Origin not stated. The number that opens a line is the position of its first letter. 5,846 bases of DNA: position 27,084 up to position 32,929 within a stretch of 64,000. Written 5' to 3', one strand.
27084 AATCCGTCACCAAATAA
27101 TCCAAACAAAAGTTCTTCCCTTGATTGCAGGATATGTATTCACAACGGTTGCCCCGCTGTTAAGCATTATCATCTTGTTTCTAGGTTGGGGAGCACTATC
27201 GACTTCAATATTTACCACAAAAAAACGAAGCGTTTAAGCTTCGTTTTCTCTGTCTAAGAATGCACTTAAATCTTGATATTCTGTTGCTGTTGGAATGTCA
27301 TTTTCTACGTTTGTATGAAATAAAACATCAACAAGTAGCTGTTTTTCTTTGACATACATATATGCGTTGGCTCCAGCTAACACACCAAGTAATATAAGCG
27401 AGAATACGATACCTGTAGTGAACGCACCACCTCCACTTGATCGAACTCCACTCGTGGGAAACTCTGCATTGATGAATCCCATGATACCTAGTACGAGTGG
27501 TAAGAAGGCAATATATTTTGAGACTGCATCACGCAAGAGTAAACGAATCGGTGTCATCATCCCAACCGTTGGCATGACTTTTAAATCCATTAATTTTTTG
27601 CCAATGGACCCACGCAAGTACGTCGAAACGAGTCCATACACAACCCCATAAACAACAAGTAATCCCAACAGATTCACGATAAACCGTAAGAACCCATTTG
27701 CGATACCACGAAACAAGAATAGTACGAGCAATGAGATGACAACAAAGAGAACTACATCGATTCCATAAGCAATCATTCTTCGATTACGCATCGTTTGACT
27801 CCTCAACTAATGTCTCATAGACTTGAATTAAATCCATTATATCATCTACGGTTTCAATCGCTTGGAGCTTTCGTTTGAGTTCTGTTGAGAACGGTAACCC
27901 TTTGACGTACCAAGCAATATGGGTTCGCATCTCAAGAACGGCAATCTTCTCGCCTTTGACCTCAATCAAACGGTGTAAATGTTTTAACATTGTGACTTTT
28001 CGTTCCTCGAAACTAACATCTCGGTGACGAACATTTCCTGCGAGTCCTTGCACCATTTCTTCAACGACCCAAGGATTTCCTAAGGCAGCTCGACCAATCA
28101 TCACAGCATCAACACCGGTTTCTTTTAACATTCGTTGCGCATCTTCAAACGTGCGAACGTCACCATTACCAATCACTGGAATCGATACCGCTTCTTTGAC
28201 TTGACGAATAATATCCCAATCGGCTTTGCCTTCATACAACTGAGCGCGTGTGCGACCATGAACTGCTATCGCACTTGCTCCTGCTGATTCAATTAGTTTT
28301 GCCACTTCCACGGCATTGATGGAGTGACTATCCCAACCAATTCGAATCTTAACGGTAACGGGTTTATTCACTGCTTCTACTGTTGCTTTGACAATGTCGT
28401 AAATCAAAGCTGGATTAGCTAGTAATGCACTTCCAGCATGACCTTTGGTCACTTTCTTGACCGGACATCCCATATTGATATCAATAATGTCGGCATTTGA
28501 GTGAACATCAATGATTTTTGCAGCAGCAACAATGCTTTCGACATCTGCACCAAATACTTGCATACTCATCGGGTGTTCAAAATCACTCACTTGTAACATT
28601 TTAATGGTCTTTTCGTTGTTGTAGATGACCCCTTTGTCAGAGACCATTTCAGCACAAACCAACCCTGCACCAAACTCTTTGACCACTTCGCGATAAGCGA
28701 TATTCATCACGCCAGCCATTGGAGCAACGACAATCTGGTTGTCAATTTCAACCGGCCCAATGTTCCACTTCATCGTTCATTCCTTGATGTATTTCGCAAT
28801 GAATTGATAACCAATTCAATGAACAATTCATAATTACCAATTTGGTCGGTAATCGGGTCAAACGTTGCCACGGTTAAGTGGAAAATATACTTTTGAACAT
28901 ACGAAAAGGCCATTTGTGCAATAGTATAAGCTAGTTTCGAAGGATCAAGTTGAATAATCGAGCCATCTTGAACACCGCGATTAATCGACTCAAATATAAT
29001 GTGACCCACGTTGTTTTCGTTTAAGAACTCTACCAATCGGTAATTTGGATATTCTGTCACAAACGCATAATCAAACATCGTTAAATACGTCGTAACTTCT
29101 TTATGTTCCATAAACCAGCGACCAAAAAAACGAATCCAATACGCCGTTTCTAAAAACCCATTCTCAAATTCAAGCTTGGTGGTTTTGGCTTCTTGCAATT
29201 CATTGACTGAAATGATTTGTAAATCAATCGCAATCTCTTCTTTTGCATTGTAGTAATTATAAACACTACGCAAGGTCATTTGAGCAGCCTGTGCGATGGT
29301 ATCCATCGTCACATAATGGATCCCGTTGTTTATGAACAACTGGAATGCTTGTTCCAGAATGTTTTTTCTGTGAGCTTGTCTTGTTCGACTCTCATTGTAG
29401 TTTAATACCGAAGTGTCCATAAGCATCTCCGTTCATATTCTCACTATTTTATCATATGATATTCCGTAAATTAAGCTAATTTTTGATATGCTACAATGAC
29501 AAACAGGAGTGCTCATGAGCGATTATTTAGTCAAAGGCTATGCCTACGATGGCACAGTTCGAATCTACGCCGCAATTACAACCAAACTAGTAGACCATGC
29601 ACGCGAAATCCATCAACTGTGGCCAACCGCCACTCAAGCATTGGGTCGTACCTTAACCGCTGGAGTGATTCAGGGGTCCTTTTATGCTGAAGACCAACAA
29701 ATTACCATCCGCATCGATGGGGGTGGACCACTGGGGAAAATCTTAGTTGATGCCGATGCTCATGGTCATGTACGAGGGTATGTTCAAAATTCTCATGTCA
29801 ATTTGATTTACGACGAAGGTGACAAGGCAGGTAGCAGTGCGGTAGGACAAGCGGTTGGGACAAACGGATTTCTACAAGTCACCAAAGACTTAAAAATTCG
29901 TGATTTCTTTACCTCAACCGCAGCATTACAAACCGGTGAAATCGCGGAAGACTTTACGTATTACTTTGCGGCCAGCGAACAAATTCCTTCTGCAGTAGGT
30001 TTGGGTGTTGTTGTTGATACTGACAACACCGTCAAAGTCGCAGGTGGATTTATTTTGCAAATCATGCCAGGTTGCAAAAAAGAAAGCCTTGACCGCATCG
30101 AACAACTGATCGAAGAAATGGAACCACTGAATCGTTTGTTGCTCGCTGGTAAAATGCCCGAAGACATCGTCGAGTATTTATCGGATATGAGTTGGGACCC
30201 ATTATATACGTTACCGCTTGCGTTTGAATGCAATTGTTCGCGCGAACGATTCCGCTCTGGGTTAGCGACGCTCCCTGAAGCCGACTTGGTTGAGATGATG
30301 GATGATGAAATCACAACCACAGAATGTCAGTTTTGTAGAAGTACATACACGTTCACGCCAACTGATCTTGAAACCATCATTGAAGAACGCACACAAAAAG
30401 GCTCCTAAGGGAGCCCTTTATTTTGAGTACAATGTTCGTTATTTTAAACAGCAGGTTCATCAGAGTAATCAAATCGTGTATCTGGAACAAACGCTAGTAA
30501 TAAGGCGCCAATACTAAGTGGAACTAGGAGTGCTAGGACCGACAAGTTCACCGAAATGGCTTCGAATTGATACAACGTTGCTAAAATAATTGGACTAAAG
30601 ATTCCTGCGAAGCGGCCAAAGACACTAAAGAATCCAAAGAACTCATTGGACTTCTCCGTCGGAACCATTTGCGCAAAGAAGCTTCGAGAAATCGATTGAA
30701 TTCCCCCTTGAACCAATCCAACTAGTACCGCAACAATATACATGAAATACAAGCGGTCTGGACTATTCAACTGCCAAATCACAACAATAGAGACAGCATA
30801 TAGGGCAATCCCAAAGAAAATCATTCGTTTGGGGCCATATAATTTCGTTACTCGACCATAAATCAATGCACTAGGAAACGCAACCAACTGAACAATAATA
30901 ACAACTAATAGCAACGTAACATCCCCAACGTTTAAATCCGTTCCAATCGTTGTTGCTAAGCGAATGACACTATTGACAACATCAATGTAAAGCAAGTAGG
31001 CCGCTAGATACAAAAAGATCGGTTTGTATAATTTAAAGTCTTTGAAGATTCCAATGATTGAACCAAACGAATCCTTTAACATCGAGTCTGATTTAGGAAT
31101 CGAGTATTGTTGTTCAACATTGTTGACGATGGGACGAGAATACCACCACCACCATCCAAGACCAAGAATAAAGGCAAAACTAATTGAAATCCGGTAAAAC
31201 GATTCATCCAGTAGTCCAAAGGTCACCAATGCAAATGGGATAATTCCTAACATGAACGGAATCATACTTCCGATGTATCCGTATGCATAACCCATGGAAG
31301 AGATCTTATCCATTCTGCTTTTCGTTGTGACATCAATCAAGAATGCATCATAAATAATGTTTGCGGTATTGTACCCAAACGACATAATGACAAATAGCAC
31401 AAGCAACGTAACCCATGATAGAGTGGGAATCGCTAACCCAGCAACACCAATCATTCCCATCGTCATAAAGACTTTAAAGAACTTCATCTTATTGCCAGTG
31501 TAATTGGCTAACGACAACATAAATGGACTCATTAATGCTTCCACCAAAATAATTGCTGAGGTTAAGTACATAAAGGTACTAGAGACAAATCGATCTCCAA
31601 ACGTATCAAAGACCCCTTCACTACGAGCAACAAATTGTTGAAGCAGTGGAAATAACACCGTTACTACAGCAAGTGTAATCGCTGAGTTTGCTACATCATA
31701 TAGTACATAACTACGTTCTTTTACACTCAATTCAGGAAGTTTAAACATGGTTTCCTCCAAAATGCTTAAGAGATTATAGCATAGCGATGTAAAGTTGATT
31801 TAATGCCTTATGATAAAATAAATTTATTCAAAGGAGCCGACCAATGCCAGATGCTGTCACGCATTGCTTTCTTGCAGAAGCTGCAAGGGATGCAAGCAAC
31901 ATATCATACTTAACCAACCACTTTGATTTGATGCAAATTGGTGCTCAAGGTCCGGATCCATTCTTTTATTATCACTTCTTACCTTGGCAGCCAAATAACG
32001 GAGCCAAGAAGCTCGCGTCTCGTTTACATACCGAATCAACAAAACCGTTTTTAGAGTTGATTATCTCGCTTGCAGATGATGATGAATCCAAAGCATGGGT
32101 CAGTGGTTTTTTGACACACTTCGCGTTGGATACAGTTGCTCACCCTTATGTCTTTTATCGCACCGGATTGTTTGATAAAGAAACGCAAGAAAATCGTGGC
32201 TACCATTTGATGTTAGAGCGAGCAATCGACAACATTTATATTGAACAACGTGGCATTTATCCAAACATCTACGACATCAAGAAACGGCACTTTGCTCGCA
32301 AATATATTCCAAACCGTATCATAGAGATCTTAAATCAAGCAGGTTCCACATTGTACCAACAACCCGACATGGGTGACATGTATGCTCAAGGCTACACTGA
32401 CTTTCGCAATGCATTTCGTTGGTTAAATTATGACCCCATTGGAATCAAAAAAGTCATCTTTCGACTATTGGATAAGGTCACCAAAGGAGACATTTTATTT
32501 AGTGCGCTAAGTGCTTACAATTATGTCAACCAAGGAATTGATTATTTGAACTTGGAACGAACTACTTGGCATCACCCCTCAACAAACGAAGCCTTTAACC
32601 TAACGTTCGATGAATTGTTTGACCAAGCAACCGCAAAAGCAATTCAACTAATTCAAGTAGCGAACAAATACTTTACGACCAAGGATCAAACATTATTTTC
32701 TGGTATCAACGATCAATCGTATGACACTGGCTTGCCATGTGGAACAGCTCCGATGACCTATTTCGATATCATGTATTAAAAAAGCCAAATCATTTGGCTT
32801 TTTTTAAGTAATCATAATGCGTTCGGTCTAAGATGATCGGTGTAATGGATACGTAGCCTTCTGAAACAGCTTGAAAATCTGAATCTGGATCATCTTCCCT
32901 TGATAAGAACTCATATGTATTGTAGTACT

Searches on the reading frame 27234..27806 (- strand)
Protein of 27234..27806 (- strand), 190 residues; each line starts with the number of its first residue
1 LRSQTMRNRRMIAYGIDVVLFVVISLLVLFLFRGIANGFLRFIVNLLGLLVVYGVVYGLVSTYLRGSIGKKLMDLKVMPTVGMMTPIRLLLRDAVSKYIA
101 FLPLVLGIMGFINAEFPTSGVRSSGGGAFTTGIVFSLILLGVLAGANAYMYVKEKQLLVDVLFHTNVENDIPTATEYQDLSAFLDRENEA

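Call 84: search_protein_families(library=pfam, proteins=[window:27234-27806:-], max_evalue=0.0001)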
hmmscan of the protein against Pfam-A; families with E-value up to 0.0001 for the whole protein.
window:27234-27806:- (190 aa): 1 family
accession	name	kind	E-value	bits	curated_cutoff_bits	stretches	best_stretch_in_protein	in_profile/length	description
PF06271.18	RDD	-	2.6e-05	25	24.1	1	9-109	6-120/137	RDD family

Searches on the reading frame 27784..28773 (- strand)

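Call 31: search_protein_families(library=pfam, proteins=[window:27784-28773:-], max_evalue=0.00001)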
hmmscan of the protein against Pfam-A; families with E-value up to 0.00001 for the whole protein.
window:27784-28773:- (329 aa): 4 families
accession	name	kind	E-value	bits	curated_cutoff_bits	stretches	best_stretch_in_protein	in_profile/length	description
PF01207.24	Dus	-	5.4e-100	334.9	20.4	1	16-313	2-299/311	Dihydrouridine synthase (Dus)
PF01180.27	DHO_dh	-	9.6e-11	41.8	27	0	48-144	75-165/291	Dihydroorotate dehydrogenase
PF00977.27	His_biosynth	-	1.3e-08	35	23.6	1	153-243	30-118/228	Histidine biosynthesis protein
PF01680.23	SOR_SNZ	-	7.6e-06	26.3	27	0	153-224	21-96/207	SOR/SNZ family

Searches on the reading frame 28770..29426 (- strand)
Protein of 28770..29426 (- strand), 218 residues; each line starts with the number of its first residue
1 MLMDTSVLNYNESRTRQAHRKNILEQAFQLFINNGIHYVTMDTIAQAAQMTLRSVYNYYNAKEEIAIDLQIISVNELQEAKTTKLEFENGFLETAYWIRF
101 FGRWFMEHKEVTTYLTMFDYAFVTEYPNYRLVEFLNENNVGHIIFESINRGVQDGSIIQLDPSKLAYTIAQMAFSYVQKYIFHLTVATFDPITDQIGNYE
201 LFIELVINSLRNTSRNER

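Call 84: search_protein_families(library=pfam, proteins=[window:28770-29426:-], max_evalue=0.0001)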
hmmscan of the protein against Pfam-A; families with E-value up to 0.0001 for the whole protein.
window:28770-29426:- (218 aa): 1 family
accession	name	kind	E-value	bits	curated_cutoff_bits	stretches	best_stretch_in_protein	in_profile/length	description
PF00440.29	TetR_N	-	3.7e-09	36.7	24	1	23-66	1-44/47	Bacterial regulatory proteins, tetR family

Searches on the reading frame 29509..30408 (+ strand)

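Call 31: search_protein_families(library=pfam, proteins=[window:29509-30408:+], max_evalue=0.00001)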
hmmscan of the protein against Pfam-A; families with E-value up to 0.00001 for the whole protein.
window:29509-30408:+ (299 aa): 1 family
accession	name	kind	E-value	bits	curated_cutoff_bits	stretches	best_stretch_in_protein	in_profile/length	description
PF01430.24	HSP33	-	5.8e-85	285.5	21.4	1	5-283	1-273/273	Hsp33 protein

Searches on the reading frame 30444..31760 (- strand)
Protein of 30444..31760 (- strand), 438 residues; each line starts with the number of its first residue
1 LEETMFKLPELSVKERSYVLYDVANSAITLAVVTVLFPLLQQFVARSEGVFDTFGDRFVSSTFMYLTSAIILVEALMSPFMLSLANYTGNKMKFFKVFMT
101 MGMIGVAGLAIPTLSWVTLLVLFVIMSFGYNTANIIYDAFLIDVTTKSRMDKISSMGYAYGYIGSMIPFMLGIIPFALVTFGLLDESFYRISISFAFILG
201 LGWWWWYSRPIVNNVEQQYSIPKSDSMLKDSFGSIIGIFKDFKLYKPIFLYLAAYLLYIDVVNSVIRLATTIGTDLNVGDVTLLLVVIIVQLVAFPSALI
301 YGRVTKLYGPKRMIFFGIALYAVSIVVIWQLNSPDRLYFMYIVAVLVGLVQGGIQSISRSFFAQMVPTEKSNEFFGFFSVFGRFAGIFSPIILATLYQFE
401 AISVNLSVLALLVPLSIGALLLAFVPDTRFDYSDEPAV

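Call 31: search_protein_families(library=pfam, proteins=[window:30444-31760:-], max_evalue=0.00001)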
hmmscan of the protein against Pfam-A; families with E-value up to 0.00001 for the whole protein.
window:30444-31760:- (438 aa): 3 families
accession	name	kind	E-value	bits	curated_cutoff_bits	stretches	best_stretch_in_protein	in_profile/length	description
PF11700.14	ATG22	-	3.7e-35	122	24.1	2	148-422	188-471/482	Vacuole effluxer Atg22 like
PF07690.21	MFS_1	-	3.4e-18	66.1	33.4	1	252-429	3-176/347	Major Facilitator Superfamily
PF00083.30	Sugar_tr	-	8.2e-08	32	22.3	1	280-430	45-197/452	Sugar (and other) transporter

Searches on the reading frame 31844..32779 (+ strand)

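Call 31: search_protein_families(library=pfam, proteins=[window:31844-32779:+], max_evalue=0.00001)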
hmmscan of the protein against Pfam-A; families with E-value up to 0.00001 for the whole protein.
window:31844-32779:+ (311 aa): 1 family
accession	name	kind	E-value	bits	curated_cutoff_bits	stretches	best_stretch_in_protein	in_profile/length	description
PF00882.24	Zn_dep_PLPC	-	4.3e-10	40.2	26.8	1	6-157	1-147/167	Zinc dependent phospholipase C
